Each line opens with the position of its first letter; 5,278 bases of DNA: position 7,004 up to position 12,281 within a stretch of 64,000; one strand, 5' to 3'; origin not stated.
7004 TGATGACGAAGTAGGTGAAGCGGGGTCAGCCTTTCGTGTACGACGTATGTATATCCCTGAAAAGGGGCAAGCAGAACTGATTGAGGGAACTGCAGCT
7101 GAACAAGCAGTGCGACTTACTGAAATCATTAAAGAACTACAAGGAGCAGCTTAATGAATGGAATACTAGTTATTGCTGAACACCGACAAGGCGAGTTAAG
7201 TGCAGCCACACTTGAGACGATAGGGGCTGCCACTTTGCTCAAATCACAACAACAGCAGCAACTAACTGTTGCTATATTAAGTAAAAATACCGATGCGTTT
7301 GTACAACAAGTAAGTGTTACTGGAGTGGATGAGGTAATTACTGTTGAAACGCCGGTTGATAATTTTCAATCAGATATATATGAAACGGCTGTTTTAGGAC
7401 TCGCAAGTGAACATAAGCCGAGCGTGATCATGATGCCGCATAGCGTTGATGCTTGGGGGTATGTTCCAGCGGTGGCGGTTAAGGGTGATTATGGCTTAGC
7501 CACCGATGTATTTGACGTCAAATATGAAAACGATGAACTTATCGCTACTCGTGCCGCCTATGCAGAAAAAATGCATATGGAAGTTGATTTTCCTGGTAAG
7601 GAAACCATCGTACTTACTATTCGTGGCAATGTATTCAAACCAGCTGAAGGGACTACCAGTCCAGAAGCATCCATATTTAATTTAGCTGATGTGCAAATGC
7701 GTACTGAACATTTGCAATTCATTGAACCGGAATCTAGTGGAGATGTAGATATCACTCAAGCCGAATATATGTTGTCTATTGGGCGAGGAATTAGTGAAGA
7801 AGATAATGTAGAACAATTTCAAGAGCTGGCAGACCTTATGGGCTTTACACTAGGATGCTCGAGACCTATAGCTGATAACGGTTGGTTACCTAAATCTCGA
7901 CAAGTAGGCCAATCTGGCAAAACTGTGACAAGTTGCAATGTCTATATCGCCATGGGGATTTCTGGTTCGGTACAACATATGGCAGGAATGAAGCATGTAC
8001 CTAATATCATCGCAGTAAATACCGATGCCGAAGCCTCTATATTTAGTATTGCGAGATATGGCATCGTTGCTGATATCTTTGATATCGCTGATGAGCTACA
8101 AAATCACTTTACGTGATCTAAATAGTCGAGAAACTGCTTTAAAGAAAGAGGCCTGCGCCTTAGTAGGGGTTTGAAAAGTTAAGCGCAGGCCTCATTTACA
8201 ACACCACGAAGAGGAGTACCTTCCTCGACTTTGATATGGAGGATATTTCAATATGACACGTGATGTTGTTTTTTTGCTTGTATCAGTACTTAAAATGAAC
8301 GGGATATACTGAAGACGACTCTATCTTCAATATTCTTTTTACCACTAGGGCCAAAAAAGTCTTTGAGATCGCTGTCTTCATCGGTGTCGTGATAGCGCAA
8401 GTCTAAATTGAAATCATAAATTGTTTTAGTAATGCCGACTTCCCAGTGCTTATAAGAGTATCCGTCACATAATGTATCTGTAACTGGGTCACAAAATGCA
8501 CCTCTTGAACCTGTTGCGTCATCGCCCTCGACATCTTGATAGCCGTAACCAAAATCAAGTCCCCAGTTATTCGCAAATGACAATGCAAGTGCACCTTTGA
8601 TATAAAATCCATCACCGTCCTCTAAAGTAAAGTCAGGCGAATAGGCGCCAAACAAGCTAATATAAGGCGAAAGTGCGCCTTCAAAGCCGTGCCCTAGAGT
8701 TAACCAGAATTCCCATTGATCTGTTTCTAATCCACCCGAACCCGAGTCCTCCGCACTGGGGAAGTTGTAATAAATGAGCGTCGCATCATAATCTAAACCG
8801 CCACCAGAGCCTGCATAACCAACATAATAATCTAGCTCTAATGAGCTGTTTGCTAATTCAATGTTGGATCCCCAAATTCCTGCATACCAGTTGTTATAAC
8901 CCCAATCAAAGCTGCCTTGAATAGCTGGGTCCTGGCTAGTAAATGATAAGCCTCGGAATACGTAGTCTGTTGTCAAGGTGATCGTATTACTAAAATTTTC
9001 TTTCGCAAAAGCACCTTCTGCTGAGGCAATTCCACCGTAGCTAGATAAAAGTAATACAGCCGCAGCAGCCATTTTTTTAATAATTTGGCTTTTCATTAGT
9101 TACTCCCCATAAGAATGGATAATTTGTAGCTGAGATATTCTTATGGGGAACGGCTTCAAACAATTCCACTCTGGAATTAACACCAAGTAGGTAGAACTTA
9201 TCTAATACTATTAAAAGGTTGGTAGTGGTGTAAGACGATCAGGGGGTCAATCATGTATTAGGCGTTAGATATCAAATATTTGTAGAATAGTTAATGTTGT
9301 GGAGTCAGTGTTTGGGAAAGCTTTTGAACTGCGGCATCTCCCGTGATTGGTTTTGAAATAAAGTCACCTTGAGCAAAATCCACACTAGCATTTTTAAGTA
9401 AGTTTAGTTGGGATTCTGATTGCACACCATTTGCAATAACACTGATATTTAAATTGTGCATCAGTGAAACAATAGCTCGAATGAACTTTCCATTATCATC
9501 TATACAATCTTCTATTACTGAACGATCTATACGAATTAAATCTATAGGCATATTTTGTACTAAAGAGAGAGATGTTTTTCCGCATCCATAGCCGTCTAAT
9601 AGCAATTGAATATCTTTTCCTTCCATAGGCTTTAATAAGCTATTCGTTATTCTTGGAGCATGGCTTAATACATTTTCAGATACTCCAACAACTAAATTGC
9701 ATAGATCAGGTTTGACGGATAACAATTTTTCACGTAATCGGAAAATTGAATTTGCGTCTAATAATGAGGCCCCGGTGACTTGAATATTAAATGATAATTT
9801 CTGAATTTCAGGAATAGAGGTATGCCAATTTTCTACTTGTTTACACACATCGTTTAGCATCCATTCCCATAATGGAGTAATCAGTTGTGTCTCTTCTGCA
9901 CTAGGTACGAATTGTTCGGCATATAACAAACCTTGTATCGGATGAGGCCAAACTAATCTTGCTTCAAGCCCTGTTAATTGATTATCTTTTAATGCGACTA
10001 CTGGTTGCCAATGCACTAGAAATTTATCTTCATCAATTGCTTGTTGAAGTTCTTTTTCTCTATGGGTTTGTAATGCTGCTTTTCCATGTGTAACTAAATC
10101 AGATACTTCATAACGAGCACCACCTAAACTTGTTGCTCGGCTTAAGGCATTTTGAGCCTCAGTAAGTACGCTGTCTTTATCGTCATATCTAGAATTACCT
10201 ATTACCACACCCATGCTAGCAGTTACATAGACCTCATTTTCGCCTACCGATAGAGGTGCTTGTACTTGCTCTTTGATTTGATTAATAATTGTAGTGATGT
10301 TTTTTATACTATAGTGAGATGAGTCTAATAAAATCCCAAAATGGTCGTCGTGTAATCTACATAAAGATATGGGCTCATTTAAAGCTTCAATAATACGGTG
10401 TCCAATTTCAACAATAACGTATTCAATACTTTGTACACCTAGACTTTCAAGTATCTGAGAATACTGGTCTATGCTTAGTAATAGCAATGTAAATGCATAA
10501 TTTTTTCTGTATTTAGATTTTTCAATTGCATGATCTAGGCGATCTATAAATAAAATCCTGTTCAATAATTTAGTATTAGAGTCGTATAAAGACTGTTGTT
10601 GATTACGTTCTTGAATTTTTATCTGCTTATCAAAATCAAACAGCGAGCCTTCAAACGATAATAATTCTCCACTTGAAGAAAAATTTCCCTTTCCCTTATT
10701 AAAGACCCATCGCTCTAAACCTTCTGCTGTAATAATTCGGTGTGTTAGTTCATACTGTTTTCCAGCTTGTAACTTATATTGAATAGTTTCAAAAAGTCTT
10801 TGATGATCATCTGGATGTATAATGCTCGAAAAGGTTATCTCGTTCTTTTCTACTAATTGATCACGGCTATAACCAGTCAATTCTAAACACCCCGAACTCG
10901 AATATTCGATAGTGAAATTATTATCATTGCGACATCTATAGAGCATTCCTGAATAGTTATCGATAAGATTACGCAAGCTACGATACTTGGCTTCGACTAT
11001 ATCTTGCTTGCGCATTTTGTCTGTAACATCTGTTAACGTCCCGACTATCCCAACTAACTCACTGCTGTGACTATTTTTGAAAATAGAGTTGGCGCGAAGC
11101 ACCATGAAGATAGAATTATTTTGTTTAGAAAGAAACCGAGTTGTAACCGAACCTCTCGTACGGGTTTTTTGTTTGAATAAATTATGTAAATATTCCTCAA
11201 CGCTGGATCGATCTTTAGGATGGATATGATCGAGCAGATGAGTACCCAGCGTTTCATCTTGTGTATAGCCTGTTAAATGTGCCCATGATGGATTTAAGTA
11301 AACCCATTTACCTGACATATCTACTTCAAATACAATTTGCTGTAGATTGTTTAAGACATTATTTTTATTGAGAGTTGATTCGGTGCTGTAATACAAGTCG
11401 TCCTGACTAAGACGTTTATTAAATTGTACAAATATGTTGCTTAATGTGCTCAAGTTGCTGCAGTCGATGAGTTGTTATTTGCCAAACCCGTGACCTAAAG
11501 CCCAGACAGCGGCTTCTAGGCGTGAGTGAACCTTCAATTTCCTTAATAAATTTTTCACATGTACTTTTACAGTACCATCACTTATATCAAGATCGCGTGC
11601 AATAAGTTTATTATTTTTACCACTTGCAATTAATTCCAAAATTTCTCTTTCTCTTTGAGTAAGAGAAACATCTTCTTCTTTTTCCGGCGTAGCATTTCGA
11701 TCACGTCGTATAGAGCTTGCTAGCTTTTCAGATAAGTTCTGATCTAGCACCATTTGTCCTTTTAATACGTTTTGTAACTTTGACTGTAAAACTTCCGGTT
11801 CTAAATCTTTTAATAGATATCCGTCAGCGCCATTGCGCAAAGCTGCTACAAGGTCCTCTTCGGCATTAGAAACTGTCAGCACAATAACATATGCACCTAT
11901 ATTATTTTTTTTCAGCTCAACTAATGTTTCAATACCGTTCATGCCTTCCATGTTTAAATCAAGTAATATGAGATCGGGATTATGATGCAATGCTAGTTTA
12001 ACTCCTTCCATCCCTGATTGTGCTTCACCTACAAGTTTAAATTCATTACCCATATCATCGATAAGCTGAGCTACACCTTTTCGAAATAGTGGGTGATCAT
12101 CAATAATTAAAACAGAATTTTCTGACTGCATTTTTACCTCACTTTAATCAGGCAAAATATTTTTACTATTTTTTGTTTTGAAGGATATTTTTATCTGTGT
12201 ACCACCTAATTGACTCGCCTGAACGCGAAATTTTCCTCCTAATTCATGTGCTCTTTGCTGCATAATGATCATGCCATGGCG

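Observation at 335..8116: Amine-dehydrogenase to ETF electron path with an EtfD-like membrane Fe-S oxidoreductase and a HEAT/LRV protein in place of canonical ETF-QO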

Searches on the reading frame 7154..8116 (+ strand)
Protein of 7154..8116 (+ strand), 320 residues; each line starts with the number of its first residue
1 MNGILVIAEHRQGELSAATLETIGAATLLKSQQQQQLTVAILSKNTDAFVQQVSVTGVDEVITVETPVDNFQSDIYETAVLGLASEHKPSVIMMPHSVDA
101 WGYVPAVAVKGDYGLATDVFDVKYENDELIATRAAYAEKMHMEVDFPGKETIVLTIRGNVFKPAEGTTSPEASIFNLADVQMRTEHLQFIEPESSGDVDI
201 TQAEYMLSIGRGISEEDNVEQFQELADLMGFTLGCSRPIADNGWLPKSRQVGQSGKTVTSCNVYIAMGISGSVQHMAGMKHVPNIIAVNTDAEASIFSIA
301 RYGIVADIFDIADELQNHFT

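Call 3: search_protein_families(library=pfam, proteins=[window:7154-8116:+])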
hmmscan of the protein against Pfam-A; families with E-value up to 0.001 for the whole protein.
window:7154-8116:+ (320 aa): 2 families
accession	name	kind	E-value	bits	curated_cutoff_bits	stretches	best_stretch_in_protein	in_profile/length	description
PF00766.25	ETF_alpha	-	4.1e-31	107.2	27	1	199-280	1-81/81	Electron transfer flavoprotein FAD-binding domain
PF01012.27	ETF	-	7.3e-27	94.8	26.7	1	4-177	1-178/181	Electron transfer flavoprotein domain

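Call 4: search_protein_families(library=ncbifam, proteins=[window:7154-8116:+])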
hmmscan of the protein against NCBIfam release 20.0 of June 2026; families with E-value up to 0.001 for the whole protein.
window:7154-8116:+ (320 aa): 5 families
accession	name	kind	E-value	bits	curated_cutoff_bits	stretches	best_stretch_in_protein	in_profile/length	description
NF042970.1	AcrlCoAredClosAcrA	equivalog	2.5e-48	165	600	2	120-316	151-354/360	acryloyl-CoA reductase electron transfer subunit beta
NF008884.0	PRK11916.1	equivalog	4.6e-34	118.2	528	1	26-315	18-306/312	electron transfer flavoprotein subunit alpha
NF051845.1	EtFlavAlphaProt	equivalog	4e-33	115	600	1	4-315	93-395/406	electron transfer flavoprotein subunit alpha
NF038209.1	mft_etfA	equivalog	5.6e-30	104.7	240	1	57-318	43-301/303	mycofactocin-associated electron transfer flavoprotein alpha subunit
NF002889.0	PRK03363.1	equivalog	8.2e-26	91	549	1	192-314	184-306/313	electron transfer flavoprotein subunit alpha/FixB family protein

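Call 8: search_solved_structures(query=window:7154-8116:+, max_evalue=0.00001)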
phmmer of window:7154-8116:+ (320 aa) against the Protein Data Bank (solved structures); distinct sequences matched with E-value up to 0.00001: 14.
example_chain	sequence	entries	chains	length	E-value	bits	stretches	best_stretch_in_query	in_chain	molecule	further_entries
1o94_D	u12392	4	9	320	5e-117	393.5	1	4-316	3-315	ELECTRON TRANSFER FLAVOPROTEIN ALPHA-SUBUNIT | ELECTRON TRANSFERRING FLAVOPROTEIN ALPHA-SUBUNIT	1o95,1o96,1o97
3clu_D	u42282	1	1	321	6.2e-117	393.2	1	1-316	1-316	Electron transfer flavoprotein subunit alpha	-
3clt_D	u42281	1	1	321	1.3e-116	392.2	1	1-316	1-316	Electron transfer flavoprotein subunit alpha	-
3clr_D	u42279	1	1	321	1.8e-116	391.7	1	1-316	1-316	Electron transfer flavoprotein subunit alpha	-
3cls_D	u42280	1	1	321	2.7e-116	391.1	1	1-316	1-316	Electron transfer flavoprotein subunit alpha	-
6fah_A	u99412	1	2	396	8.7e-39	136.7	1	2-312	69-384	Caffeyl-CoA reductase-Etf complex subunit CarE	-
5ol2_A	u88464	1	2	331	6.4e-38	133.9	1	1-316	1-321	Electron transfer flavoprotein large subunit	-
7qh2_A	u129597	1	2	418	1e-36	129.9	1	2-315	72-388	Lactate dehydrogenase (NAD(+),ferredoxin) subunit LctC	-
4kpu_A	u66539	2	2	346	2.9e-36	128.5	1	5-311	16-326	Electron transfer flavoprotein alpha subunit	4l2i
1efv_A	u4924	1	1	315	8.9e-35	123.6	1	2-315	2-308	ELECTRON TRANSFER FLAVOPROTEIN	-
1t9g_R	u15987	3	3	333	1.7e-34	122.6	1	4-315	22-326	Electron transfer flavoprotein alpha-subunit, mitochondrial | Electron transfer flavoprotein alpha-subunit, mitochondrial precursor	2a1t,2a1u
1efp_A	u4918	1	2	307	9.1e-33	117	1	36-316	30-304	PROTEIN (ELECTRON TRANSFER FLAVOPROTEIN)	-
7koe_B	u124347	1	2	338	6.4e-32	114.2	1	4-313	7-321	Electron transfer flavoprotein, alpha subunit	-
5ow0_A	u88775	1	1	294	1.4e-27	99.9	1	128-309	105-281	Electron transfer flavoprotein, alpha subunit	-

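Call 54: search_solved_structures(query=window:7154-8116:+, max_evalue=1e-116, show_alignments=1)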
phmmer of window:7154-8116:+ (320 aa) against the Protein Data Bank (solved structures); distinct sequences matched with E-value up to 1e-116: 2.
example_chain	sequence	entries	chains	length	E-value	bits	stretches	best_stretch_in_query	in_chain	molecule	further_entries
1o94_D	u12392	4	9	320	5e-117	393.5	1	4-316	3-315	ELECTRON TRANSFER FLAVOPROTEIN ALPHA-SUBUNIT | ELECTRON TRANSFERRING FLAVOPROTEIN ALPHA-SUBUNIT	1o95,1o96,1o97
3clu_D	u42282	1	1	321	6.2e-117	393.2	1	1-316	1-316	Electron transfer flavoprotein subunit alpha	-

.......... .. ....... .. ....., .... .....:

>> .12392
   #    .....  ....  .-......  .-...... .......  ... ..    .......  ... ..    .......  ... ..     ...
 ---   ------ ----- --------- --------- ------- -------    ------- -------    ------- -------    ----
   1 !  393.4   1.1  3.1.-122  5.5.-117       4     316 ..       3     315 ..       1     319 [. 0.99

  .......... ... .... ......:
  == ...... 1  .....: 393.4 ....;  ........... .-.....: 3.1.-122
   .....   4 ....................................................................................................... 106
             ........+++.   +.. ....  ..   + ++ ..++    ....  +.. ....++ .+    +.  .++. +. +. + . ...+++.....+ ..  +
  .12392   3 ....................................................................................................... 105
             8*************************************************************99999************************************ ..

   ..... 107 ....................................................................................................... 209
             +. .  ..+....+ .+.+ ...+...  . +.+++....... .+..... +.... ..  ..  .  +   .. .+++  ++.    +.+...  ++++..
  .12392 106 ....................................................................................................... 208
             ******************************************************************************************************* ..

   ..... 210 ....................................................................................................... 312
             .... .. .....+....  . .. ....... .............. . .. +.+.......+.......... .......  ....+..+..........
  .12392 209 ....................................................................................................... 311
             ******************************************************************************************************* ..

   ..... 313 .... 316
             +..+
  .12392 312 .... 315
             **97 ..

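Call 59: find_encoding_contigs(protein=window:7154-8116:+, flank=3000, max_places=3)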
Protein window:7154-8116:+ (320 aa): no gene with exactly this product is on record in the collection.

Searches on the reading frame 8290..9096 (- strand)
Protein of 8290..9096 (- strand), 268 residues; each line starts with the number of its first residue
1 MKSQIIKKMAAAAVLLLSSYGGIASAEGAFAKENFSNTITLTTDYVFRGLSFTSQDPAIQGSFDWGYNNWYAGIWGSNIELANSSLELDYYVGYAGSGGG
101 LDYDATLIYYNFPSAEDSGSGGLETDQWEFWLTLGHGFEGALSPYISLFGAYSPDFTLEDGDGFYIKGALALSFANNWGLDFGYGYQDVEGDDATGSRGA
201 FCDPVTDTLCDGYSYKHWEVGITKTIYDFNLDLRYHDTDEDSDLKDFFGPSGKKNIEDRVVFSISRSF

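Call 3: search_protein_families(library=pfam, proteins=[window:8290-9096:-])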
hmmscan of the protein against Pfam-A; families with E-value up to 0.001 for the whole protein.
window:8290-9096:- (268 aa): 1 family
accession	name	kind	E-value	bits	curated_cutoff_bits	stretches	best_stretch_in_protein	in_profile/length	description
PF09694.16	Gcw_chp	-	1.7e-24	87.6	24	1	32-268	7-230/230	Bacterial protein of unknown function (Gcw_chp)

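Call 4: search_protein_families(library=ncbifam, proteins=[window:8290-9096:-])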
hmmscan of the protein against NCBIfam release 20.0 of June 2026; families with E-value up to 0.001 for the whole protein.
window:8290-9096:- (268 aa): 1 family
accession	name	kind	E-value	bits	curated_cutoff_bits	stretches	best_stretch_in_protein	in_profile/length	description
TIGR02001.1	gcw_chp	subfamily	1.7e-42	145.7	47.15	1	8-268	5-244/244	TorF family putative porin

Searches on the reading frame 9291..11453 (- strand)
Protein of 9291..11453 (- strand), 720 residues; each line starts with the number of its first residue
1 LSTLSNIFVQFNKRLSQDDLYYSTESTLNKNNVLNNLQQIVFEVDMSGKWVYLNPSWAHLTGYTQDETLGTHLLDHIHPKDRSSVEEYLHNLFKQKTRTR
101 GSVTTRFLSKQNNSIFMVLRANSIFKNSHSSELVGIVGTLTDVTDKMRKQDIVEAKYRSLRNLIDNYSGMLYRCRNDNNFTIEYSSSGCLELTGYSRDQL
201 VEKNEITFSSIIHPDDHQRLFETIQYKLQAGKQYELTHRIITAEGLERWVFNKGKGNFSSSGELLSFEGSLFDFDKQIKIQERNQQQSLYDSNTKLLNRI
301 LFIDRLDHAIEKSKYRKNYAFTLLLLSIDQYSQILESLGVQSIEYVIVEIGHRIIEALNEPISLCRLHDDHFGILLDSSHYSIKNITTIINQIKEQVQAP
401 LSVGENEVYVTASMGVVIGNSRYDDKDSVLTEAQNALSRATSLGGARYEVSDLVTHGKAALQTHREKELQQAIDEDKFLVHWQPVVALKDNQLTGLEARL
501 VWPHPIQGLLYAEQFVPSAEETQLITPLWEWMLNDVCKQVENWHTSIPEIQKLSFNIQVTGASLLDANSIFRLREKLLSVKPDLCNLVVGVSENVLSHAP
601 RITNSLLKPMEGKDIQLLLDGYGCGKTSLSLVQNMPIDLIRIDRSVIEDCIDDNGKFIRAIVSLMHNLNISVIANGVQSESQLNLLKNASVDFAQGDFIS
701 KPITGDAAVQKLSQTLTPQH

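Call 3: search_protein_families(library=pfam, proteins=[window:9291-11453:-])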
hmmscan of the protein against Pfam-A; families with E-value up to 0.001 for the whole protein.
window:9291-11453:- (720 aa): 8 families
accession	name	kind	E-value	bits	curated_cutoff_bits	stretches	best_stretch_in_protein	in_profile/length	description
PF00563.25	EAL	-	1e-52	179.3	31.3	1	467-702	2-236/236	EAL domain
PF08447.18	PAS_3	-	3e-26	92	25.6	2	184-269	3-87/89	PAS fold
PF00990.26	GGDEF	-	1e-25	90.8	23.8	1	289-444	2-158/161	Diguanylate cyclase, GGDEF domain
PF00989.32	PAS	-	1.2e-16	61.2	22.6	1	32-143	5-113/113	PAS fold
PF13426.13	PAS_9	-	2.4e-16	60.3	27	2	41-145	4-103/103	PAS domain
PF08448.16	PAS_4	-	4.8e-07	30.4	23.1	1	34-145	1-107/110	PAS fold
PF13188.13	PAS_8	-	4.3e-05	23.7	21.8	0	32-84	5-57/65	PAS domain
PF14598.12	PAS_11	-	0.0004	20.8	25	0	39-132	3-92/109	PAS domain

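Call 4: search_protein_families(library=ncbifam, proteins=[window:9291-11453:-])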
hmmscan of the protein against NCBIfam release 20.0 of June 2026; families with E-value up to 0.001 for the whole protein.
window:9291-11453:- (720 aa): 31 families (the best 25 are shown)
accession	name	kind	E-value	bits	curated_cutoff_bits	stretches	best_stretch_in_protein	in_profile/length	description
NF053781.1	cdiGMPphdstlr2612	equivalog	3.5e-91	306.5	1600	2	97-707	654-1260/1268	Tlr1612 family c-di-GMP phosphodiesterase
NF045675.1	PhdiestaseDibA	equivalog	5.9e-74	249.5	980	1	179-705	97-618/623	phosphodiesterase DibA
NF007474.0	PRK10060.1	equivalog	9.4e-62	209.1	782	1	189-708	140-650/663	cyclic di-GMP phosphodiesterase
NF008467.0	PRK11359.1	equivalog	1.3e-53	182.2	857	1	282-710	370-790/800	oxygen-sensing cyclic-di-GMP phosphodiesterase DosP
NF052458.1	PhdiestGepA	equivalog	2.5e-50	171.5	1200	1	285-704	422-833/840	phosphodiesterase GepA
NF008807.1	PRK11829.1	equivalog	9.6e-44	149.5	733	1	290-704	244-654/670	biofilm formation regulator HmsP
NF007839.0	PRK10551.1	equivalog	3.5e-35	121.6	461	1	460-718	259-516/518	cyclic di-GMP phosphodiesterase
NF007298.0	PRK09776.1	equivalog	2.3e-34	118.5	1135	2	279-713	675-1107/1111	diguanylate cyclase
NF008281.1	PRK11059.1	equivalog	3.7e-27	94.9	663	1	287-703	220-630/633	RNase E specificity factor CsrD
NF045673.1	c-di-GMPRcptLapD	equivalog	1.8e-26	92.6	1020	1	274-703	222-645/647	cyclic di-GMP receptor LapD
NF052596.1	RR_EAL_PvrR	equivalog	2.3e-25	89.1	580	1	458-714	136-391/398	response regulator cyclic di-GMP phosphodiesterase PvrR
TIGR00229.1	sensory_box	domain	2.1e-22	79.6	22.9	2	33-148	10-121/126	PAS domain S-box protein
NF007423.1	PRK09966.1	equivalog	2.1e-16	59.8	325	1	283-436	231-385/390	diguanylate cyclase DgcN/YfiN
NF038266.1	diguan_SiaD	equivalog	3.9e-14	52.6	290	1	281-445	87-249/252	biofilm regulation diguanylate cyclase SiaD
TIGR00254.1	GGDEF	domain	1.1e-12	48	37.4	1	285-451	2-167/168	diguanylate cyclase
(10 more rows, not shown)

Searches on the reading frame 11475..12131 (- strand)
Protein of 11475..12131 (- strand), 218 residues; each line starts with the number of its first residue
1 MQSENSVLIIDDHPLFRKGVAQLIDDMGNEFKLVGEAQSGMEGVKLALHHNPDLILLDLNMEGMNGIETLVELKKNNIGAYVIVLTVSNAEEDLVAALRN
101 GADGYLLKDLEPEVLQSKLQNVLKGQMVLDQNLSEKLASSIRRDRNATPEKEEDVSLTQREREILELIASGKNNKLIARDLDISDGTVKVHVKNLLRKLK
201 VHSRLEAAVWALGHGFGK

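Call 3: search_protein_families(library=pfam, proteins=[window:11475-12131:-])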
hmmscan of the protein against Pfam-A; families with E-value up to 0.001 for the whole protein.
window:11475-12131:- (218 aa): 6 families
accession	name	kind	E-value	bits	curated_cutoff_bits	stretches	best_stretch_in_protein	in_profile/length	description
PF00072.30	Response_reg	-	2.7e-27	95.6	30.2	1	7-119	1-110/111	Response regulator receiver domain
PF00196.25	GerE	-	7.9e-24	83.5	23.5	1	156-211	2-57/57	Bacterial regulatory proteins, luxR family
PF08281.18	Sigma70_r4_2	-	1.4e-05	25.1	25.7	1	156-199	10-54/54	Sigma-70, region 4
PF04545.22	Sigma70_r4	-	5.1e-05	23.2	24.1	1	156-200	4-49/50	Sigma-70, region 4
PF19610.4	DUF6115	-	0.00036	21.4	27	1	142-190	79-129/134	Family of unknown function (DUF6115)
PF13412.12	HTH_24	-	0.00087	19.3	21.9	0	159-197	3-43/48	Winged helix-turn-helix DNA-binding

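Call 4: search_protein_families(library=ncbifam, proteins=[window:11475-12131:-])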
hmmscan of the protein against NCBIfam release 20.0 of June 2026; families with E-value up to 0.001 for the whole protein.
window:11475-12131:- (218 aa): 106 families (the best 25 are shown)
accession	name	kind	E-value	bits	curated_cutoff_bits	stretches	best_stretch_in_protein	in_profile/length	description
NF007935.0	PRK10651.1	equivalog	4e-85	284.4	250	1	2-212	4-211/216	two-component system response regulator NarL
NF007708.0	PRK10403.1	equivalog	4.1e-57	193.1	343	1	6-212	8-209/215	nitrate/nitrite response regulator protein NarP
NF011896.0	PRK15369.1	equivalog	1.3e-41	142.6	242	1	4-211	3-204/211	two component system response regulator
NF052445.1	RespRegMctR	equivalog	5.8e-39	133.6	300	1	6-215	3-203/205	two-component system response regulator MctR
NF047785.1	respo_reg_MadR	equivalog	7.6e-38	130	300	1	7-210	3-202/209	MadR family response regulator transcription factor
NF007018.1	PRK09483.1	equivalog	1.7e-31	109.6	280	1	6-215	3-207/217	UvrY/SirA/GacA family response regulator transcription factor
NF041830.1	RR_TF_ErdR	exception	4.4e-29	101.7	390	1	6-209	3-203/213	response regulator transcription factor ErdR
NF006900.1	PRK09390.1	equivalog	9.6e-24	84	255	1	1-203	1-189/203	response regulator FixJ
NF007685.0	PRK10360.1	equivalog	1.7e-23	83.5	258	1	7-208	4-189/196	response regulator transcription factor UhpA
NF007505.1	PRK10100.1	equivalog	2.3e-20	73.1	250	1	50-211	40-199/204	biofilm master transcriptional regulator CsgD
NF007403.0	PRK09935.1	equivalog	5e-19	68.7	271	1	5-211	4-204/210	fimbria biosynthesis transcriptional regulator FimZ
NF041367.1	CheY_Halo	equivalog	7.2e-19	68.3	200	1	7-122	1-113/114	chemotaxis protein CheY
NF045505.1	RR_RssB_Pseudo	equivalog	5.5e-18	65.2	700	1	3-126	4-125/394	two-component system response regulator RssB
NF007419.0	PRK09958.1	equivalog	6.5e-18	65.1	251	1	7-207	3-194/204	acid-sensing system DNA-binding response regulator EvgA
NF053854.1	RespRegPhoBBctds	equivalog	4e-17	62.3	270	1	7-204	1-212/225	two-component system response regulator PhoB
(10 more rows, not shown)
